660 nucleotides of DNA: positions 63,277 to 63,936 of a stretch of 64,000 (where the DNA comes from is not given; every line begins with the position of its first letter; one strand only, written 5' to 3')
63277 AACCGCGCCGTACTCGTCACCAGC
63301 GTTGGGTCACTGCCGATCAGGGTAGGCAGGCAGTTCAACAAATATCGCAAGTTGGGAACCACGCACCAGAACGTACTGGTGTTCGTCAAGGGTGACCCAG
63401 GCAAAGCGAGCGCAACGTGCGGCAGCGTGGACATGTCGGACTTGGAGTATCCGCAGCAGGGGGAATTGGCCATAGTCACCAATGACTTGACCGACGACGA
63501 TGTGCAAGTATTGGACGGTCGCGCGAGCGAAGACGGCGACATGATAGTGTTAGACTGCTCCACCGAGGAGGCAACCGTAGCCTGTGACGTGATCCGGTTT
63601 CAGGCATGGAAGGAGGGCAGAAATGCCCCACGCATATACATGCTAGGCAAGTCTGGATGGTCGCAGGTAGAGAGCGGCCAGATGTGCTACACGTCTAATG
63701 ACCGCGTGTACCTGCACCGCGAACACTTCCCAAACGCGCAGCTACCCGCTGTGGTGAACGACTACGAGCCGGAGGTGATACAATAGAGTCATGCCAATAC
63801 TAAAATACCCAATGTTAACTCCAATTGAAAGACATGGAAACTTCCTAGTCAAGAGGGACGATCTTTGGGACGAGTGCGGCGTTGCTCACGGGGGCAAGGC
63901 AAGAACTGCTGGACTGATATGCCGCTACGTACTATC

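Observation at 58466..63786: Five unrelated ORFs end in the same C-terminal peptide (D)DYEP(E/T)VIQ-stop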

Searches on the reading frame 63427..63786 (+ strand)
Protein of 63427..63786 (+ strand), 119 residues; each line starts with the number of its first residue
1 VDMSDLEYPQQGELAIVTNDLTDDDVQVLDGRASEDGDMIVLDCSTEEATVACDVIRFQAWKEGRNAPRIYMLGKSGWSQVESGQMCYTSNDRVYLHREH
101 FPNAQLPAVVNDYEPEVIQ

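Call 97: search_protein_representatives(protein=window:63427-63786:+)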
Query: 119 residues. Proteins with E-value up to 0.001 (for the whole library): 6; up to 1e-10: 0; up to 1e-30: 0. The best 6 are listed.
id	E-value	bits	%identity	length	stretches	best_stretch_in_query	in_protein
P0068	3.4e-06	43.5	39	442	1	2-109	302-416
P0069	4.9e-05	39.7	37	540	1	2-109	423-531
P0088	1.2e-04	38.5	35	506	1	35-109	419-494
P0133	2.3e-04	37.6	31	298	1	36-109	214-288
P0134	6.9e-04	36.0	21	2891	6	28-109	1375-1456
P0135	7.7e-04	35.9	33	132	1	4-109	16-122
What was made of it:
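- Tried and rejected: It returned 6 weak hits, and the tail was not aligned in any (call 97).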
